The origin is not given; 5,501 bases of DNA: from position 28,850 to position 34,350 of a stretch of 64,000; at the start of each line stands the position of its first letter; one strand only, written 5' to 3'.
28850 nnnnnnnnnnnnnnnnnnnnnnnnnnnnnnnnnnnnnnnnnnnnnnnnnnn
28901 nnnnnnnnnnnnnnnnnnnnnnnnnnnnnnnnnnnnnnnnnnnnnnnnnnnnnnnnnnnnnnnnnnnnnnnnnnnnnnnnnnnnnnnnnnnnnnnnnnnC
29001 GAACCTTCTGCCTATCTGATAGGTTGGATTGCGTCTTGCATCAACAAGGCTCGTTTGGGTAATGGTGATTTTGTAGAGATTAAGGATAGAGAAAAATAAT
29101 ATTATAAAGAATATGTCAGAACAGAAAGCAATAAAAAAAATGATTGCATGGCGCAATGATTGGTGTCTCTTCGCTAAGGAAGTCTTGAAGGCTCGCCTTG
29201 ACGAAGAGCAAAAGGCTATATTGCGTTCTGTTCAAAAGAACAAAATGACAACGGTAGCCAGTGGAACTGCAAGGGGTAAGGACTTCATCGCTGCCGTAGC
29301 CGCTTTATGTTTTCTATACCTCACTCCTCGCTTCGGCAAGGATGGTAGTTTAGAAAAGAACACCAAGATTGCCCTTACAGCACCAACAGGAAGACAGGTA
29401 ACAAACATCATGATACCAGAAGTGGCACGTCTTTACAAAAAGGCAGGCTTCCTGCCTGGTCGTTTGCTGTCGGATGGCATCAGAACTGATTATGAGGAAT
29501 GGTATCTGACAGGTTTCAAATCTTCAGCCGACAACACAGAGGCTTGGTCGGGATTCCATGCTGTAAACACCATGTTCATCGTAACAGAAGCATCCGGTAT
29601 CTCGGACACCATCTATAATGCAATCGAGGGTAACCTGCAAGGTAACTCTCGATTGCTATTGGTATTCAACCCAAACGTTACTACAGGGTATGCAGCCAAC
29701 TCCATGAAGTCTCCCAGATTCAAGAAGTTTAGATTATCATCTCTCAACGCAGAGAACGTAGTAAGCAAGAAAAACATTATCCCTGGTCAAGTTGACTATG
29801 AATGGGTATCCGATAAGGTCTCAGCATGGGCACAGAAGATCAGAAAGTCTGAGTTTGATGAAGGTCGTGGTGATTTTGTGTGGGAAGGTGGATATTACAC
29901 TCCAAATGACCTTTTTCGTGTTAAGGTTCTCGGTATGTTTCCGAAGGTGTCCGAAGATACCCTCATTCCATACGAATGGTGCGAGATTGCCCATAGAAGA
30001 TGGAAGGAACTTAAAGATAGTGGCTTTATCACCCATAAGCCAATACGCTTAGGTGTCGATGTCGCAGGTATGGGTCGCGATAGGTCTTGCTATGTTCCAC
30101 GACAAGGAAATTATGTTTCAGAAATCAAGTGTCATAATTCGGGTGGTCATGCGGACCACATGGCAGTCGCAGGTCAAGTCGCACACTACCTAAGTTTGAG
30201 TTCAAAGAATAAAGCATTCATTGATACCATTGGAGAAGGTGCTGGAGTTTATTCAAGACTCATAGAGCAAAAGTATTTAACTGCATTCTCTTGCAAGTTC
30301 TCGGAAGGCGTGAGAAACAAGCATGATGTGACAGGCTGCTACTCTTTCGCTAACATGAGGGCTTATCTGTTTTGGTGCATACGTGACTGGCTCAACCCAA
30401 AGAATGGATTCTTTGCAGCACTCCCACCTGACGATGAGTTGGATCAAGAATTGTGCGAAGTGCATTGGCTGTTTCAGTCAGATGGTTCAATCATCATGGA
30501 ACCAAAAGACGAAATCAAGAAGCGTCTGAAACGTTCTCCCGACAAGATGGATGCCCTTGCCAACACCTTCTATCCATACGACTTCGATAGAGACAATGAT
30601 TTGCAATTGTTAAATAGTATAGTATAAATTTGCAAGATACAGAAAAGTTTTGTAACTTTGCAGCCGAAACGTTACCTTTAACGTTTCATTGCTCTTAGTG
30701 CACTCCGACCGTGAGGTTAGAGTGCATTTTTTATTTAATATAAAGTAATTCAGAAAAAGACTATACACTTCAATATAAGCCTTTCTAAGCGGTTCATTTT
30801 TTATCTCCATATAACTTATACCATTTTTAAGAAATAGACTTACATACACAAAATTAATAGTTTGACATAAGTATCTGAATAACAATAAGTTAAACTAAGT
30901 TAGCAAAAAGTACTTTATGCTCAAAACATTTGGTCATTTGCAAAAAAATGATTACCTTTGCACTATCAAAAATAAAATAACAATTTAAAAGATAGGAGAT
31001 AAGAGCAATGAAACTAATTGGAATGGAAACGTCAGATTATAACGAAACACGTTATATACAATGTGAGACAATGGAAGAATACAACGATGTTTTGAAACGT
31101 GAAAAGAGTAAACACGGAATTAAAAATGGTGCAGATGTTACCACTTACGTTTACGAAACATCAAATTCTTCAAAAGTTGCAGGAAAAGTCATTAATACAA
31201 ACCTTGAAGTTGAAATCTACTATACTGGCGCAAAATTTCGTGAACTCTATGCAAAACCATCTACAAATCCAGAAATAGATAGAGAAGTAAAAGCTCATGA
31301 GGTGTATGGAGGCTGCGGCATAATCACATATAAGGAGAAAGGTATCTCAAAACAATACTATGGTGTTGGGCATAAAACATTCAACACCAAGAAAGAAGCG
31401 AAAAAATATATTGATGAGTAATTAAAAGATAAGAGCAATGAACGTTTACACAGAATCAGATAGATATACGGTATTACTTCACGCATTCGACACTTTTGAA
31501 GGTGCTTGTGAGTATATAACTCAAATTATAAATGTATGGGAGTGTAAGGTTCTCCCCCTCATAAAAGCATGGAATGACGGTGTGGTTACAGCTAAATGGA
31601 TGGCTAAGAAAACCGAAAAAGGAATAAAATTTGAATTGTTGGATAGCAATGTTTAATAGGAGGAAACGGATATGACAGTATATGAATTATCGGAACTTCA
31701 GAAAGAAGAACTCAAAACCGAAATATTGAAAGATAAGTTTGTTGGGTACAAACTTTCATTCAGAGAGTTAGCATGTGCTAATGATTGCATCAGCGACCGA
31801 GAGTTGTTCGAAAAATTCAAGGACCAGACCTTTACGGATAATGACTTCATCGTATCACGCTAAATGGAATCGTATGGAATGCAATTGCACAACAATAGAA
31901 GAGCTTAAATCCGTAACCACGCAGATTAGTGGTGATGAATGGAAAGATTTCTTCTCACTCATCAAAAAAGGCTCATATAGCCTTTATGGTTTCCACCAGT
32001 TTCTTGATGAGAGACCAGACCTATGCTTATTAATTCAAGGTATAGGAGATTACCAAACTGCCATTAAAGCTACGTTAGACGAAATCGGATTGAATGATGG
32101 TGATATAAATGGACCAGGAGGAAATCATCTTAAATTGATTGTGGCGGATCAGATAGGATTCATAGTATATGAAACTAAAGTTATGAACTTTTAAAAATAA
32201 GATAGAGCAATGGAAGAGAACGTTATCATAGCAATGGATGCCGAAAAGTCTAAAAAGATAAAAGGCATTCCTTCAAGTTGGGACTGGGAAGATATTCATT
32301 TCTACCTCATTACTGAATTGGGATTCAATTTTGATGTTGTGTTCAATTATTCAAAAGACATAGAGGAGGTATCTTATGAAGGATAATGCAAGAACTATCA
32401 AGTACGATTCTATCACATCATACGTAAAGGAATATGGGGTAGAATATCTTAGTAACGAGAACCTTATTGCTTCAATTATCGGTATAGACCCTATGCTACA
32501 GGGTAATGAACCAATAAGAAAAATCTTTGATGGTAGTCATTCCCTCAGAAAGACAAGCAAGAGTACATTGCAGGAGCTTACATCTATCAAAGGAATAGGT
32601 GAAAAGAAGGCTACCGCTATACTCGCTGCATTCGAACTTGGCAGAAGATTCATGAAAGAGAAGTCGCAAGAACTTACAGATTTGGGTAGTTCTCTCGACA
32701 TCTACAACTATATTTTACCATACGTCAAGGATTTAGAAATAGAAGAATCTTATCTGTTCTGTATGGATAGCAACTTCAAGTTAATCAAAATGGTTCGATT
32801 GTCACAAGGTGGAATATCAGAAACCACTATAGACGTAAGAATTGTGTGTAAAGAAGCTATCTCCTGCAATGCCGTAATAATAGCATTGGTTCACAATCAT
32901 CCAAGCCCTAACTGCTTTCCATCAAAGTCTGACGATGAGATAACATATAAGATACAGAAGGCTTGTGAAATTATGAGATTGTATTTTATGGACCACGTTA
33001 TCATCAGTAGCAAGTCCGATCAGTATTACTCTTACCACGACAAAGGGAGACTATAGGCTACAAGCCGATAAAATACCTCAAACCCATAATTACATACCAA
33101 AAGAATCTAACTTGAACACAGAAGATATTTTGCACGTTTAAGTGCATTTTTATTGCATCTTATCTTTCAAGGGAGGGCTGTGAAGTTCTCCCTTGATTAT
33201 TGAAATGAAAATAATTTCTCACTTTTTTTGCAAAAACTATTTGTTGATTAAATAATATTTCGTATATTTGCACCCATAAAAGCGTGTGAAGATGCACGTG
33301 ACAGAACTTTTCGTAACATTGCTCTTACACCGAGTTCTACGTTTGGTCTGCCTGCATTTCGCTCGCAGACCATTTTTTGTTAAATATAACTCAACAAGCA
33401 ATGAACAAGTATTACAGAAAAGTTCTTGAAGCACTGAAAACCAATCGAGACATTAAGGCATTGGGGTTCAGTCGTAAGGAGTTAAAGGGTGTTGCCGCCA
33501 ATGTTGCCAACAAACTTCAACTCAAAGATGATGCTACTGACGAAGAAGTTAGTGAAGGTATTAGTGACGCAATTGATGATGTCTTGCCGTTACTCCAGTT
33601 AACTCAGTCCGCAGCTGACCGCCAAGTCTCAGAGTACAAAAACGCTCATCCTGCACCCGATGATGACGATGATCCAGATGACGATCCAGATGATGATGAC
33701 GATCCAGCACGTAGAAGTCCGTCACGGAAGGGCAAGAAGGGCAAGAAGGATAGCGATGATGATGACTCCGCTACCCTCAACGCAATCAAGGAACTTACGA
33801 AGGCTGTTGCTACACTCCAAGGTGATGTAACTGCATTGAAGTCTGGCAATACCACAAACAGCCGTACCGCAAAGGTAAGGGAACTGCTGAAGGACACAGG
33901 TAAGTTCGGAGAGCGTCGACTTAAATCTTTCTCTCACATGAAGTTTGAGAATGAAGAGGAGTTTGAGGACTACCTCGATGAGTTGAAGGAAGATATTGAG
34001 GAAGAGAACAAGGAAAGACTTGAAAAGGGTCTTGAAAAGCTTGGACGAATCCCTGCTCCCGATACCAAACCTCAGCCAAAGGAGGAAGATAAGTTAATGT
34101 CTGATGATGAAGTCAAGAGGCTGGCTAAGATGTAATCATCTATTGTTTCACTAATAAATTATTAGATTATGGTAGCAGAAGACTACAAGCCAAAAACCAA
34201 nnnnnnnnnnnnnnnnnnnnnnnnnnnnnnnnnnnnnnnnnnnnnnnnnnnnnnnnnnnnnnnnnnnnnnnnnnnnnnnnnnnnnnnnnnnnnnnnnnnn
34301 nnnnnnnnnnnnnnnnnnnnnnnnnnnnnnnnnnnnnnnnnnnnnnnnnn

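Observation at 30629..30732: Candidate sRNA R1 whose single-stranded seed is the exact antisense of the start-codon context reused by about 15 phage genes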

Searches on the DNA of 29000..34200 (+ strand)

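Call 11: search_dna_similar(query=window:29000-34200:+, collection=phages, mode=distant, max_rows=20)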
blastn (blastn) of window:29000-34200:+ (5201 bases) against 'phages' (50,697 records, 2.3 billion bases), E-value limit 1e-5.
Records with a match: 3; places in all: 4; records where one place covers at least 80% of the query: 0.
Best place of each record, by identity: 95-99% 1; 60-80% 2.
By first word of the organism name: Bacteriophage 3.
By host as written in the record: - 3.
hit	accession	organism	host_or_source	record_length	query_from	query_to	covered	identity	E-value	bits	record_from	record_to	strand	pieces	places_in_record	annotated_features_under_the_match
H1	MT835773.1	Bacteriophage sp.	human fecal samples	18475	4342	5201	17%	98.4%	0e+0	1489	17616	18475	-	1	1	record has no annotation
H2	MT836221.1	Bacteriophage sp.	human fecal samples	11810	1778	2015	5%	74.4%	2e-30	142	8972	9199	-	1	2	record has no annotation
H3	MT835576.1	Bacteriophage sp.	human fecal samples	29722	2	99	2%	79.8%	1e-15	93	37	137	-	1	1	record has no annotation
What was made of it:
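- Tried and rejected: The 'phages' collection gave only three unannotated fragments (call 11).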

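Call 37: search_rna_families(source=window, start=30500, end=33500, threshold=evalue, max_evalue=5)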
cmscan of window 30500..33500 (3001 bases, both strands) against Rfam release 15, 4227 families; matches with E-value up to 5: 3.
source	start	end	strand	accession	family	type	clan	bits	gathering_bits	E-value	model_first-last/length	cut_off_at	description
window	30647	30737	+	RF04177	BTnc201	Gene; sRNA;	-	23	105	0.56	1-99/99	no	Bacteroides sRNA BTnc201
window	32891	32978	+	RF04163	mir-8364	Gene; miRNA;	-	20.1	67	3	1-61/61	no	mir-8364 microRNA precursor family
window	30649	30771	-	RF02665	PsiU1-6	Gene; snRNA; snoRNA; scaRNA;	-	16.2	72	3.8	1-159/159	no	Drosophila small cajal body-specific RNA PsiU1-6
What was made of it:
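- On Any Rfam 15 family, including C4 antisense RNA and phage or Bacteroides sRNAs: Nothing else reaches E < 0.5 in 30500-33500 (call 37).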

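Call 38: search_rna_families(source=window, start=30600, end=30800, threshold=evalue, max_evalue=5, show_alignments=2)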
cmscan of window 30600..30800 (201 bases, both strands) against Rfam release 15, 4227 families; matches with E-value up to 5: 8.
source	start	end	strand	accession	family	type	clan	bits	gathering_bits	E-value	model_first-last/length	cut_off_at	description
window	30647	30737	+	RF04177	BTnc201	Gene; sRNA;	-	23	105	0.038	1-99/99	no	Bacteroides sRNA BTnc201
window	30684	30750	+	RF02317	TtnuHACA10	Gene; snRNA; snoRNA; HACA-box;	-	18.4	100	2.8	1-104/104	no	Tetrahymena snoRNA TtnuHACA10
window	30649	30771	-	RF02665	PsiU1-6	Gene; snRNA; snoRNA; scaRNA;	-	16.2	72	0.26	1-159/159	no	Drosophila small cajal body-specific RNA PsiU1-6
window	30720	30770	+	RF03989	mir-7950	Gene; miRNA;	-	15.9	82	1.2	1-59/59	no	mir-7950 microRNA precursor family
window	30699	30784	-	RF02822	Srn266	Gene; sRNA;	-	15.3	63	3.2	1-112/112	no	Streptococcus RNA 266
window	30615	30740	+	RF00557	L10_leader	Cis-reg; leader;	-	15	44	2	1-138/138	no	Ribosomal protein L10 leader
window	30609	30734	+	RF04179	BTnc049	Gene; sRNA;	-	14.1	81.9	4.8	1-111/111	no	Bacteroides sRNA BTnc049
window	30603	30650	+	RF00026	U6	Gene; snRNA; splicing;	CL00009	11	44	3.1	1-50/105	no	U6 spliceosomal RNA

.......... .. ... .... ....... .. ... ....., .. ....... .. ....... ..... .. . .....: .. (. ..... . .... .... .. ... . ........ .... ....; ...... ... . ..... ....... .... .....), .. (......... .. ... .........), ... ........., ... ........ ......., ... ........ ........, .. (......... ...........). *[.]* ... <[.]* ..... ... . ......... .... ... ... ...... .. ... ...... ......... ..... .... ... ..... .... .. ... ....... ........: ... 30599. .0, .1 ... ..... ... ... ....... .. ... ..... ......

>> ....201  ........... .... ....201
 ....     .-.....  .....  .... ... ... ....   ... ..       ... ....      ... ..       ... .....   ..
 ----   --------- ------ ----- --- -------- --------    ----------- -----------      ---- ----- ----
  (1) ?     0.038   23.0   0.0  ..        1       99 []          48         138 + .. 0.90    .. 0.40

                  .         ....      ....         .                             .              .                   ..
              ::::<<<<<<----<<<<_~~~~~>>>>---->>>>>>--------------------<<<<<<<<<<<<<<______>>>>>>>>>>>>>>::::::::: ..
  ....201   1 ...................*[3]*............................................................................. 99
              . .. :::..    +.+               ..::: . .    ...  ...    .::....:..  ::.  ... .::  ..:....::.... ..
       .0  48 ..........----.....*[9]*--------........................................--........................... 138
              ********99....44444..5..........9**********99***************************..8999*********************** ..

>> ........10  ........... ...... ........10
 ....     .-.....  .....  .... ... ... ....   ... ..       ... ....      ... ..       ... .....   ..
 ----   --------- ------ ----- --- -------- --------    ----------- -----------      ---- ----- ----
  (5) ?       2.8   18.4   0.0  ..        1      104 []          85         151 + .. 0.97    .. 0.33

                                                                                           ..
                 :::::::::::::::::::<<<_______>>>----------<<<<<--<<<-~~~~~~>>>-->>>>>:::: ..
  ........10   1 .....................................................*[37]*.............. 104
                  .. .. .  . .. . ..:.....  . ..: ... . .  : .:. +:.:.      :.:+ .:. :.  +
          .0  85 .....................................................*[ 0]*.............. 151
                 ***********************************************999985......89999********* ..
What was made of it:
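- On Rfam RF04177 BTnc201/MasB: The score is 23 bits (E = 0.56 over 3 kb; 0.038 over 200 nt), and the aligned part is mainly the terminator (calls 37, 38).
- Closest known: Bacteroides thetaiotaomicron sRNAs GibS and MasB. Different: The match is mostly in the terminator, so R1 is not a member (calls 37, 38).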

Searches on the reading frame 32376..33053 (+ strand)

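Call 29: search_protein_families(library=phrogs, proteins=[window:32376-33053:+], max_evalue=0.001)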
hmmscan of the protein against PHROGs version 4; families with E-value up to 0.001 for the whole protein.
window:32376-33053:+ (226 aa): 1 family
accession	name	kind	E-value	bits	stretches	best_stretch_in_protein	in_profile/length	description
phrog_10276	-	DNA, RNA and nucleotide metabolism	1.6e-22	81.1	1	111-224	38-151/153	DNA repair protein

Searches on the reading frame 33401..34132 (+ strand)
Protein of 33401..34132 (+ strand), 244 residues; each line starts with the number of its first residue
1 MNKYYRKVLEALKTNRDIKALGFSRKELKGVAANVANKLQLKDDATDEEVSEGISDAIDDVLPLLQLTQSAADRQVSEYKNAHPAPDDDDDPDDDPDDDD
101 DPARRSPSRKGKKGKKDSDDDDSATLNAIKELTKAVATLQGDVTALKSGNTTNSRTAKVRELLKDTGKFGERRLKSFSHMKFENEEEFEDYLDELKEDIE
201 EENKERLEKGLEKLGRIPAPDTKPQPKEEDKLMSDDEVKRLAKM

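Call 29: search_protein_families(library=phrogs, proteins=[window:33401-34132:+], max_evalue=0.001)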
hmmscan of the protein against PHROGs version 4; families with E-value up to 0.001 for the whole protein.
window:33401-34132:+ (244 aa): 1 family
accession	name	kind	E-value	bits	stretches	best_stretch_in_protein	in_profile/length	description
phrog_5824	-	unknown function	4e-27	96.4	1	6-223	3-203/228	-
